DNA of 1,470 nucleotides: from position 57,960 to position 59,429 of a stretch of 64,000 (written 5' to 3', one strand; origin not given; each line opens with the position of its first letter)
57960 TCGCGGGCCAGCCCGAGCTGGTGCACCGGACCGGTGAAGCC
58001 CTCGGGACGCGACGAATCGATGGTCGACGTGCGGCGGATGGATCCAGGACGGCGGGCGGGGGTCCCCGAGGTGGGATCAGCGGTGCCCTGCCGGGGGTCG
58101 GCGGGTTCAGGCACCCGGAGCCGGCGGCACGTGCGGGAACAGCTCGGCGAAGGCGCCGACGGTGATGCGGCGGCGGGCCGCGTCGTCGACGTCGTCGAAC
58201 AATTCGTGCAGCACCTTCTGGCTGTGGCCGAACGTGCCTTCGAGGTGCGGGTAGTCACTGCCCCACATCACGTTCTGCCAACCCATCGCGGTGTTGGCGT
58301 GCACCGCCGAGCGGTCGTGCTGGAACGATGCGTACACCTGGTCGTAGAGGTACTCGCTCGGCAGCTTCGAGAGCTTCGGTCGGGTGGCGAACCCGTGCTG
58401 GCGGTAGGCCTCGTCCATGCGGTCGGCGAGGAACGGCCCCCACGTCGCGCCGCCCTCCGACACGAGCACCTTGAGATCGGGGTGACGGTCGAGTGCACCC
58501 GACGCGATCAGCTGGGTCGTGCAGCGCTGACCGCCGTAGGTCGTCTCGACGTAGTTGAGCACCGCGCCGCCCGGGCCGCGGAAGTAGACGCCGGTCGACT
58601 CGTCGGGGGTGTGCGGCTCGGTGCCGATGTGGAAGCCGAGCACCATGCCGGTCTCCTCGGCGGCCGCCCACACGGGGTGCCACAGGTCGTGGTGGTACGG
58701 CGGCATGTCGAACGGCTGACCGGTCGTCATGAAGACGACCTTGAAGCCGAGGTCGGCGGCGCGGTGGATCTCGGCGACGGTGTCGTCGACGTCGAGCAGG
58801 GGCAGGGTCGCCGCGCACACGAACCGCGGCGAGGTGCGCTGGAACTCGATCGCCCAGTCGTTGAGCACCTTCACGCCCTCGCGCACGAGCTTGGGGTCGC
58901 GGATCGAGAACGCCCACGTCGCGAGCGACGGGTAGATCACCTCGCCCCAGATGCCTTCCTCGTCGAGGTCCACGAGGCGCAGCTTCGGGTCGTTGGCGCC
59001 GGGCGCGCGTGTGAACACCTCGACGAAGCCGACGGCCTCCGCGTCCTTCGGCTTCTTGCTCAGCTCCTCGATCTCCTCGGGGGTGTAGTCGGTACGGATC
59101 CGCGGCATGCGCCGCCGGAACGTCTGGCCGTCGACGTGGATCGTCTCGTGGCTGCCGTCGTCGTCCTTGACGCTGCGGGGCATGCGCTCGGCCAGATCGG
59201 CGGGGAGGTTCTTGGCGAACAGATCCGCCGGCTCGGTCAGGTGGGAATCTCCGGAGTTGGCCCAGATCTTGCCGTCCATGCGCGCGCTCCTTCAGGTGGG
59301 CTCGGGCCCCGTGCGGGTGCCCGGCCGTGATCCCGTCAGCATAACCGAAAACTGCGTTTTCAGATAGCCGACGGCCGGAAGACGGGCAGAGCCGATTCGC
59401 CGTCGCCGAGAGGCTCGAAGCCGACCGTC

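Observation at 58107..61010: Amidohydrolase_2 + DUF35 + SCP-x-type thiolase triad, present twice in the window (one copy decayed)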

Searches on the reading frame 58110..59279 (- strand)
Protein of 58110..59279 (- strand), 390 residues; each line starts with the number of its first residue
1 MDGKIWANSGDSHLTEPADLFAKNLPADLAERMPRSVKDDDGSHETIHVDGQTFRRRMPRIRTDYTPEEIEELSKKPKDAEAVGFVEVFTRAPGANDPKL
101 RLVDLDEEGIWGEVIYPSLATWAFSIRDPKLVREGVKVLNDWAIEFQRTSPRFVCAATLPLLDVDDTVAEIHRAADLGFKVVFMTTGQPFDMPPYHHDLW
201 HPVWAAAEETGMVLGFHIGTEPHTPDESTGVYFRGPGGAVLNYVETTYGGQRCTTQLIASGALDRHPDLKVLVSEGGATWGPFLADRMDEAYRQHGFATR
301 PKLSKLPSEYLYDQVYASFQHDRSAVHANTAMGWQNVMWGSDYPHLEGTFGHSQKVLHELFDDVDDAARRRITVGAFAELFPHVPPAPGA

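Call 7: search_protein_families(library=pfam, proteins=[window:58110-59279:-], max_evalue=0.01)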
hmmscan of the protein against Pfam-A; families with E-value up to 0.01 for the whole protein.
window:58110-59279:- (390 aa): 2 families
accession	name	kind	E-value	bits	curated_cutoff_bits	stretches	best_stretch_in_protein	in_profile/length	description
PF04909.20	Amidohydro_2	-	2e-27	97.2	26.4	1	124-376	50-282/289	Amidohydrolase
PF14871.12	GHL6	-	0.005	17.5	35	0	165-226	43-101/132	Hypothetical glycosyl hydrolase 6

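Call 8: find_homologous_proteins(query=window:58110-59279:-, max_evalue=1e-10)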
Query window:58110-59279:- (390 aa): 2692 proteins with E <= 1e-10 among 8000 candidates; the best 120 are listed.
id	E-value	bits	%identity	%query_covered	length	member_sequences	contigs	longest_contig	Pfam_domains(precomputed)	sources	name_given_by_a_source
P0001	1.9e-249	846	90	100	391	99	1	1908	PF04909.21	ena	-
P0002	2.1e-246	836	90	100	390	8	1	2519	PF04909.21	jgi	jgi:predicted TIM-barrel fold metal-dependent hydrolase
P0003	1.5e-192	658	73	98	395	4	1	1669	PF04909.21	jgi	jgi:predicted TIM-barrel fold metal-dependent hydrolase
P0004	3.8e-191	654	74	99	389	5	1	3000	PF04909.21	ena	-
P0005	1.7e-187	642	72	99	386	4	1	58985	PF04909.21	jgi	jgi:predicted TIM-barrel fold metal-dependent hydrolase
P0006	2.1e-186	638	72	99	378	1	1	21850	PF04909.21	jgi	jgi:predicted TIM-barrel fold metal-dependent hydrolase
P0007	1.2e-185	636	72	100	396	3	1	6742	PF04909.21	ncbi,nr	ncbi:MAG TPA: amidohydrolase family protein [Acidimicrobiales bacterium]|nr:amidohydrolase family pr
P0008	1.3e-185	636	72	99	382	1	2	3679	PF04909.21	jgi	jgi:predicted TIM-barrel fold metal-dependent hydrolase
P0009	7.9e-185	633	71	99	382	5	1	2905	PF04909.21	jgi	jgi:predicted TIM-barrel fold metal-dependent hydrolase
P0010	3.2e-184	631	71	99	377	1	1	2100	PF04909.21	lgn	-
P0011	4.4e-184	631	71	99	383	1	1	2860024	PF04909.21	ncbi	-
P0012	4.6e-184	630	70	99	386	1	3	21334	PF04909.21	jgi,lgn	-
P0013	4.7e-184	630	70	99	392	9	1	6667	PF04909.21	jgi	jgi:predicted TIM-barrel fold metal-dependent hydrolase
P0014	1.2e-183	629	71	98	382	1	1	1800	PF04909.21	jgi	jgi:predicted TIM-barrel fold metal-dependent hydrolase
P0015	5.8e-183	627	70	99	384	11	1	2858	PF04909.21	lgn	-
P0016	2.8e-182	625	70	100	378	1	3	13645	PF04909.21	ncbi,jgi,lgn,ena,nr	ncbi:MAG TPA: amidohydrolase family protein [Acidimicrobiales bacterium]|nr:amidohydrolase family pr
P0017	4.0e-182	624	71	97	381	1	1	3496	PF04909.21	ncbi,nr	ncbi:MAG: amidohydrolase [Acidimicrobiaceae bacterium]|nr:amidohydrolase [Acidimicrobiaceae bacteriu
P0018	9.6e-182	623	71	99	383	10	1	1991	PF04909.21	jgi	jgi:predicted TIM-barrel fold metal-dependent hydrolase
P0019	3.0e-181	621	70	99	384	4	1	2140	PF04909.21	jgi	jgi:predicted TIM-barrel fold metal-dependent hydrolase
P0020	4.2e-181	621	70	99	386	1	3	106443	PF04909.21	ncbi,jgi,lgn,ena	-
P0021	4.3e-181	621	71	99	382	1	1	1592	PF04909.21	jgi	jgi:predicted TIM-barrel fold metal-dependent hydrolase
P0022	6.4e-180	617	70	99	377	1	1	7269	PF04909.21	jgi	jgi:predicted TIM-barrel fold metal-dependent hydrolase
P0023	1.2e-179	616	95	70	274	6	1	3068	PF04909.21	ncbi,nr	ncbi:MAG: hypothetical protein JWL73_138, partial [Actinomycetia bacterium]|nr:hypothetical protein 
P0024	2.7e-179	615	70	99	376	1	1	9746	PF04909.21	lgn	-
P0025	4.1e-177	608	70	98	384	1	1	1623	PF04909.21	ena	-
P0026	4.4e-177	607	69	99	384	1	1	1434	PF04909.21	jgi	jgi:predicted TIM-barrel fold metal-dependent hydrolase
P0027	2.0e-176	605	69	99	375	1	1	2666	PF04909.21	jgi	jgi:predicted TIM-barrel fold metal-dependent hydrolase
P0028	6.3e-176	604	69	99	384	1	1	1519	PF04909.21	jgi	-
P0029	4.1e-175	601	68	99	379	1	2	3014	PF04909.21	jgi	jgi:predicted TIM-barrel fold metal-dependent hydrolase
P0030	4.3e-175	601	70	99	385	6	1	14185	PF04909.21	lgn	-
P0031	1.6e-173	596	68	99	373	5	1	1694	PF04909.21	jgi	jgi:predicted TIM-barrel fold metal-dependent hydrolase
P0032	1.9e-173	595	68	99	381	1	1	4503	PF04909.21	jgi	jgi:predicted TIM-barrel fold metal-dependent hydrolase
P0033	2.5e-173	595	67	99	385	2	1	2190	PF04909.21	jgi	jgi:predicted TIM-barrel fold metal-dependent hydrolase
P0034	1.1e-172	593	67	99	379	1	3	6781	PF04909.21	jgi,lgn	jgi:predicted TIM-barrel fold metal-dependent hydrolase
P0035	1.3e-172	593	69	99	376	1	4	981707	PF04909.21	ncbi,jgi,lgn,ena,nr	ncbi:MAG TPA: amidohydrolase family protein [Acidimicrobiales bacterium]|nr:amidohydrolase family pr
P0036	1.5e-172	593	68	99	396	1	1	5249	PF04909.21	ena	-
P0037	2.0e-172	592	66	99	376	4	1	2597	PF04909.21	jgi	jgi:predicted TIM-barrel fold metal-dependent hydrolase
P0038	5.1e-172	591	68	99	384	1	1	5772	PF04909.21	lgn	-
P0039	5.2e-172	591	67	99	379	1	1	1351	PF04909.21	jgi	jgi:predicted TIM-barrel fold metal-dependent hydrolase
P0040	1.5e-171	589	68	99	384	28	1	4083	PF04909.21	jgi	jgi:predicted TIM-barrel fold metal-dependent hydrolase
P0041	7.4e-171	587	66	99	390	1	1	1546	PF04909.21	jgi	jgi:predicted TIM-barrel fold metal-dependent hydrolase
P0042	1.2e-170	586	67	99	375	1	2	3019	PF04909.21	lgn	-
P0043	1.5e-170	586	66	99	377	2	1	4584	PF04909.21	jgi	jgi:predicted TIM-barrel fold metal-dependent hydrolase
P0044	3.4e-170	585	67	99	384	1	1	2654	PF04909.21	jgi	jgi:predicted TIM-barrel fold metal-dependent hydrolase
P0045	3.7e-170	585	68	98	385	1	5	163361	PF04909.21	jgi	jgi:predicted TIM-barrel fold metal-dependent hydrolase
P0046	3.8e-170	585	66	99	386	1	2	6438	PF04909.21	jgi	jgi:predicted TIM-barrel fold metal-dependent hydrolase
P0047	5.9e-170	584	68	99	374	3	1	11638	PF04909.21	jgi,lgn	-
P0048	6.2e-170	584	67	99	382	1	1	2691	PF04909.21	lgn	-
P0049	6.5e-170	584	66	99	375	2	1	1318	PF04909.21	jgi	jgi:predicted TIM-barrel fold metal-dependent hydrolase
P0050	6.7e-170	584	66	98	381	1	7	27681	PF04909.21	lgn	-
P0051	1.9e-169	582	68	99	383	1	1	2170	PF04909.21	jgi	jgi:predicted TIM-barrel fold metal-dependent hydrolase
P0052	2.4e-169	582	66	99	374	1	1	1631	PF04909.21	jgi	jgi:predicted TIM-barrel fold metal-dependent hydrolase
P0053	2.5e-169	582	66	99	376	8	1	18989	PF04909.21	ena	-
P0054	3.5e-169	581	66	99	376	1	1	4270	PF04909.21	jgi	-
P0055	3.5e-169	581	66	99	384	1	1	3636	PF04909.21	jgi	jgi:predicted TIM-barrel fold metal-dependent hydrolase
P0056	4.3e-169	581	66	99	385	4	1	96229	PF04909.21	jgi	jgi:predicted TIM-barrel fold metal-dependent hydrolase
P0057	5.6e-169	581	66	99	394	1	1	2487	PF04909.21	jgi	jgi:predicted TIM-barrel fold metal-dependent hydrolase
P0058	7.8e-169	580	66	99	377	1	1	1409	PF04909.21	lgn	-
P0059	7.9e-169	580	66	99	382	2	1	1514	PF04909.21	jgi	jgi:predicted TIM-barrel fold metal-dependent hydrolase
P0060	1.5e-168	579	68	99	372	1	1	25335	PF04909.21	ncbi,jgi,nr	ncbi:MAG TPA: amidohydrolase family protein [Acidimicrobiia bacterium]|nr:amidohydrolase family prot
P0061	1.6e-168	579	66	100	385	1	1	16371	PF04909.21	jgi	jgi:predicted TIM-barrel fold metal-dependent hydrolase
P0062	1.9e-168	579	65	99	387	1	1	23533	PF04909.21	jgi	jgi:predicted TIM-barrel fold metal-dependent hydrolase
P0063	2.4e-168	579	64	99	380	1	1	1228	PF04909.21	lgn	-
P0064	3.1e-168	578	67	99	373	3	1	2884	PF04909.21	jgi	jgi:predicted TIM-barrel fold metal-dependent hydrolase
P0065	3.1e-168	578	65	99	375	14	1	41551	PF04909.21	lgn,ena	-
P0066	3.4e-168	578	65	99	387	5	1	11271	PF04909.21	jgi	jgi:predicted TIM-barrel fold metal-dependent hydrolase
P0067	3.5e-168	578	68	99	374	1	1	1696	PF04909.21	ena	-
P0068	6.4e-168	577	66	99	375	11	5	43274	PF04909.21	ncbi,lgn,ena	-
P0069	6.4e-168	577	65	99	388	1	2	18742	PF04909.21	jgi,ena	-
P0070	6.8e-168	577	65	98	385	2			PF04909.21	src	-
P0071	8.8e-168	577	66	99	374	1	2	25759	PF04909.21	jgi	jgi:predicted TIM-barrel fold metal-dependent hydrolase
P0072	9.0e-168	577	65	98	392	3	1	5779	PF04909.21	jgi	jgi:predicted TIM-barrel fold metal-dependent hydrolase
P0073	1.2e-167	576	65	99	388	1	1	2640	PF04909.21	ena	-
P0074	1.2e-167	576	65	100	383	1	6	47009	PF04909.21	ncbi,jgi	jgi:predicted TIM-barrel fold metal-dependent hydrolase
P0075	1.4e-167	576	66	99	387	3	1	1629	PF04909.21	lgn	-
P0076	1.5e-167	576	64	99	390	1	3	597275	PF04909.21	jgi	jgi:predicted TIM-barrel fold metal-dependent hydrolase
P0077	2.5e-167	575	64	99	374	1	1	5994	PF04909.21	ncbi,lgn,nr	ncbi:MAG: amidohydrolase family protein [Actinomycetota bacterium]|nr:amidohydrolase family protein 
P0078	2.9e-167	575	65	99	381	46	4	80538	PF04909.21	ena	-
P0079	3.3e-167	575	67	99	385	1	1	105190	PF04909.21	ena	-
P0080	3.4e-167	575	65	99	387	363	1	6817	PF04909.21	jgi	jgi:predicted TIM-barrel fold metal-dependent hydrolase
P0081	3.5e-167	575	65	99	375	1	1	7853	PF04909.21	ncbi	-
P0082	4.8e-167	574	65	99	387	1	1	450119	PF04909.21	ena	-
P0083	4.9e-167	574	64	99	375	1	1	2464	PF04909.21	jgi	jgi:predicted TIM-barrel fold metal-dependent hydrolase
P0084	5.2e-167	574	66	99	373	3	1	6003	PF04909.21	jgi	jgi:predicted TIM-barrel fold metal-dependent hydrolase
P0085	6.4e-167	574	65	99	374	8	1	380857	PF04909.21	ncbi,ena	-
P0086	8.0e-167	574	66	99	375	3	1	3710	PF04909.21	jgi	jgi:predicted TIM-barrel fold metal-dependent hydrolase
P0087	9.8e-167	573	66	99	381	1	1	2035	PF04909.21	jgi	jgi:predicted TIM-barrel fold metal-dependent hydrolase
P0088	9.8e-167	573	65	99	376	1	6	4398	PF04909.21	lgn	-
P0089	1.1e-166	573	64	99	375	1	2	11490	PF04909.21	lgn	-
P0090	1.1e-166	573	64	99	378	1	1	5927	PF04909.21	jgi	jgi:predicted TIM-barrel fold metal-dependent hydrolase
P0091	1.1e-166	573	67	98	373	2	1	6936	PF04909.21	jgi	jgi:predicted TIM-barrel fold metal-dependent hydrolase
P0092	1.3e-166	573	64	100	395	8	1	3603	PF04909.21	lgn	-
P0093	1.3e-166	573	64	99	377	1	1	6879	PF04909.21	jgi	jgi:predicted TIM-barrel fold metal-dependent hydrolase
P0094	2.1e-166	572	65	99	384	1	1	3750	PF04909.21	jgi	jgi:predicted TIM-barrel fold metal-dependent hydrolase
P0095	2.2e-166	572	65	99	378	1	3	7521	PF04909.21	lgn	-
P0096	2.6e-166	572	65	99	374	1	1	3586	PF04909.21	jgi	jgi:predicted TIM-barrel fold metal-dependent hydrolase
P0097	2.7e-166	572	65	99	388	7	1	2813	PF04909.21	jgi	jgi:predicted TIM-barrel fold metal-dependent hydrolase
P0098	4.9e-166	571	67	100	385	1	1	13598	PF04909.21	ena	-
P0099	5.1e-166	571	65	100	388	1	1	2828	PF04909.21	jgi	jgi:predicted TIM-barrel fold metal-dependent hydrolase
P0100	5.3e-166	571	65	99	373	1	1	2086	PF04909.21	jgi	jgi:predicted TIM-barrel fold metal-dependent hydrolase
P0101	5.7e-166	571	65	100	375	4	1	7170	PF04909.21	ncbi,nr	ncbi:MAG: amidohydrolase 2 [Acidimicrobiia bacterium]|nr:amidohydrolase 2 [Acidimicrobiia bacterium]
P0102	6.9e-166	571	65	99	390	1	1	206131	PF04909.21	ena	-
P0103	8.3e-166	570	65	99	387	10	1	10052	PF04909.21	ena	-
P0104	9.2e-166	570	65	98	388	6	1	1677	PF04909.21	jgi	jgi:predicted TIM-barrel fold metal-dependent hydrolase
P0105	1.0e-165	570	65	99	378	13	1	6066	PF04909.21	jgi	jgi:predicted TIM-barrel fold metal-dependent hydrolase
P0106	1.1e-165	570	65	99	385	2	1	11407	PF04909.21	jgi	jgi:predicted TIM-barrel fold metal-dependent hydrolase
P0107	1.1e-165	570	63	99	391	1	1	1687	PF04909.21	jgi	jgi:predicted TIM-barrel fold metal-dependent hydrolase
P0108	1.1e-165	570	65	99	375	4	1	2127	PF04909.21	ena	-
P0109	1.1e-165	570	65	99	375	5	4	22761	PF04909.21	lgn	-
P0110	1.3e-165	570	65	99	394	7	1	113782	PF04909.21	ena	-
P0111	1.3e-165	570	66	99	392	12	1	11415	PF04909.21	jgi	jgi:predicted TIM-barrel fold metal-dependent hydrolase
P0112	1.8e-165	569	66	99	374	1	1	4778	PF04909.21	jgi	jgi:predicted TIM-barrel fold metal-dependent hydrolase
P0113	1.8e-165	569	63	99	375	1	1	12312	PF04909.21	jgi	jgi:predicted TIM-barrel fold metal-dependent hydrolase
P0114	2.0e-165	569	64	99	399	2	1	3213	PF04909.21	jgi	jgi:predicted TIM-barrel fold metal-dependent hydrolase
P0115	2.8e-165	569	63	99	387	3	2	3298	PF04909.21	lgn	-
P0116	4.0e-165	568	66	99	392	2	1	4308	PF04909.21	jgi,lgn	jgi:predicted TIM-barrel fold metal-dependent hydrolase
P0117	4.0e-165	568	65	99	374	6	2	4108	PF04909.21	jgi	jgi:predicted TIM-barrel fold metal-dependent hydrolase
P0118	4.4e-165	568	63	99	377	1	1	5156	PF04909.21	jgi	jgi:predicted TIM-barrel fold metal-dependent hydrolase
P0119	5.6e-165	568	64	99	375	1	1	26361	PF04909.21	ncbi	ncbi:MAG: amidohydrolase family protein [Ilumatobacteraceae bacterium]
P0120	6.7e-165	567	64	99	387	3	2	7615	PF04909.21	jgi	-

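Call 9: find_encoding_contigs(protein=P0011, flank=10000, max_places=2)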
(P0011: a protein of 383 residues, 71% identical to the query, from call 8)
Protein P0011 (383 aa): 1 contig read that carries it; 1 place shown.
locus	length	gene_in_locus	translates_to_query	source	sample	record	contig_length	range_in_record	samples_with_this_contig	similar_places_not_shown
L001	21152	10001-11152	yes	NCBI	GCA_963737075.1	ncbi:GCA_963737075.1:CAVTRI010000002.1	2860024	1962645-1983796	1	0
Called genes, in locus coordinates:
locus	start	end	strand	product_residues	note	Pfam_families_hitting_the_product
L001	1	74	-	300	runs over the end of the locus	PF12796:Ank_2 (weak), PF13637:Ank_4 (faint), PF00023:Ank (faint), PF13606:Ank_3 (faint), PF12796:Ank_2, PF13857:Ank_5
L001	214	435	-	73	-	-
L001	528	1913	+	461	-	-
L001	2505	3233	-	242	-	PF12698:ABC2_membrane_3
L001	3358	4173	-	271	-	PF00005:ABC_tran, PF13304:AAA_21 (faint)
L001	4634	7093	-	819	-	PF02515:CoA_transf_3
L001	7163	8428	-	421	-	PF02771:Acyl-CoA_dh_N, PF02770:Acyl-CoA_dh_M, PF00441:Acyl-CoA_dh_1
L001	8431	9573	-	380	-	PF02771:Acyl-CoA_dh_N, PF02770:Acyl-CoA_dh_M (weak), PF00441:Acyl-CoA_dh_1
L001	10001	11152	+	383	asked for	PF04909:Amidohydro_2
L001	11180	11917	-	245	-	PF00106:adh_short, PF08659:KR, PF13561:adh_short_C2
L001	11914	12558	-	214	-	PF00440:TetR_N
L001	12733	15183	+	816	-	PF02515:CoA_transf_3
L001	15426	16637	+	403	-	PF22691:Thiolase_C_1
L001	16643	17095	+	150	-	PF12172:zf-ChsH2, PF01796:OB_ChsH2_C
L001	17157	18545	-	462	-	PF01636:APH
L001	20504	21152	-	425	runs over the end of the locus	PF04909:Amidohydro_2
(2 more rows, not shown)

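Call 10: find_encoding_contigs(protein=P0035, flank=10000, max_places=2)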
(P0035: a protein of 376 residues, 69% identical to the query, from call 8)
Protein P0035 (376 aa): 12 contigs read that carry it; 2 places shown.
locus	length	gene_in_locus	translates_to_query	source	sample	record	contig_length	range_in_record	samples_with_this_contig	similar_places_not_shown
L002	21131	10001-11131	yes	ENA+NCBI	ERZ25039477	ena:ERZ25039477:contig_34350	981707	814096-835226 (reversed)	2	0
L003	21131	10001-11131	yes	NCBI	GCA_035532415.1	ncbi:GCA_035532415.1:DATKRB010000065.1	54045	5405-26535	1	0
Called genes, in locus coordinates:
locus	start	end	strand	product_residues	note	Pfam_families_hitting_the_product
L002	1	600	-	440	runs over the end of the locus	PF02771:Acyl-CoA_dh_N, PF02770:Acyl-CoA_dh_M, PF00441:Acyl-CoA_dh_1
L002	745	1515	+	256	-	PF00378:ECH_1, PF16113:ECH_2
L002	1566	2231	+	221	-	PF00440:TetR_N, PF02909:TetR_C_1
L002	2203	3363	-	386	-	PF00108:Thiolase_N, PF22691:Thiolase_C_1, PF02803:Thiolase_C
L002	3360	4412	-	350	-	PF01796:OB_ChsH2_C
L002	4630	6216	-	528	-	PF00501:AMP-binding, PF13193:AMP-binding_C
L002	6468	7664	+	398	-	PF04909:Amidohydro_2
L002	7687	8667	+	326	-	PF00296:Bac_luciferase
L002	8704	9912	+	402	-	PF02771:Acyl-CoA_dh_N (weak), PF02770:Acyl-CoA_dh_M, PF00441:Acyl-CoA_dh_1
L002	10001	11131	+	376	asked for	PF04909:Amidohydro_2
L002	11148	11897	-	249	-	PF00392:GntR, PF07729:FCD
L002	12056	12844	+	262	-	PF00378:ECH_1, PF16113:ECH_2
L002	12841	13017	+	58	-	-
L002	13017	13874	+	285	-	PF00378:ECH_1, PF16113:ECH_2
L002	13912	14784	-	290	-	PF05762:VWA_CoxE, PF00092:VWA (weak), PF13519:VWA_2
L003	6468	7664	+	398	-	PF04909:Amidohydro_2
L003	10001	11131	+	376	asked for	PF04909:Amidohydro_2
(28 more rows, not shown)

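Call 12: search_solved_structures(query=window:58110-59279:-, max_evalue=0.01)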
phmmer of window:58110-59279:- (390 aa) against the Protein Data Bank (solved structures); distinct sequences matched with E-value up to 0.01: 32.
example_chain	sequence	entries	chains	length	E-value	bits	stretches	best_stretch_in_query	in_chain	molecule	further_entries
6omp_A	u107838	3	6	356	1.5e-113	383.4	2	90-388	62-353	PtmU3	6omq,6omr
8uyr_A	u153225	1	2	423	1.6e-26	96.7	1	9-363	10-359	DitZ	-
8sm9_F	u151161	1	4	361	4.7e-16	62.2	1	136-347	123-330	Amidohydrolase 2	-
8sm8_G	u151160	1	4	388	2.5e-13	53.2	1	139-347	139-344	Putative amidohydrolase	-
8sm7_A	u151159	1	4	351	7.3e-12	48.4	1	194-347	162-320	Amidohydrolase 2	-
6m1w_B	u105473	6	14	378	1.4e-11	47.5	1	136-347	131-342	Amidohydrolase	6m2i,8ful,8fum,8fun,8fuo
4icm_A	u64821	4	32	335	3.1e-11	46.4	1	101-345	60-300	5-carboxyvanillate decarboxylase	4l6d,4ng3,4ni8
8sm6_A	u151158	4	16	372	8.9e-11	44.8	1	137-346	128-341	Amidohydrolase family protein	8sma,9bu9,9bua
6mgt_A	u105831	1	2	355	1.4e-10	44.2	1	253-349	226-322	2-amino-3-carboxymuconate 6-semialdehyde decarboxylase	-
4ifk_B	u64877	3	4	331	2e-10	43.7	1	253-349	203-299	2-amino-3-carboxymuconate 6-semialdehyde decarboxylase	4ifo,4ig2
8yt2_A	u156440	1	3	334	2.2e-10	43.5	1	253-349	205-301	2-amino-3-carboxymuconate 6-semialdehyde decarboxylase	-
2hbv_A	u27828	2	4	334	2.2e-10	43.5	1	253-349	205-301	2-amino-3-carboxymuconate 6-semialdehyde decarboxylase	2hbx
6mgs_A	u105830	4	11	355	2.5e-10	43.4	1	253-349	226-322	2-amino-3-carboxymuconate 6-semialdehyde decarboxylase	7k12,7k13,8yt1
4epk_A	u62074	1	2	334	3.4e-10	42.9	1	253-349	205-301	2-amino-3-carboxymuconate 6-semialdehyde decarboxylase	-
4era_A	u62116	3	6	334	4.2e-10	42.6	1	253-349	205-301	2-amino-3-carboxymuconate 6-semialdehyde decarboxylase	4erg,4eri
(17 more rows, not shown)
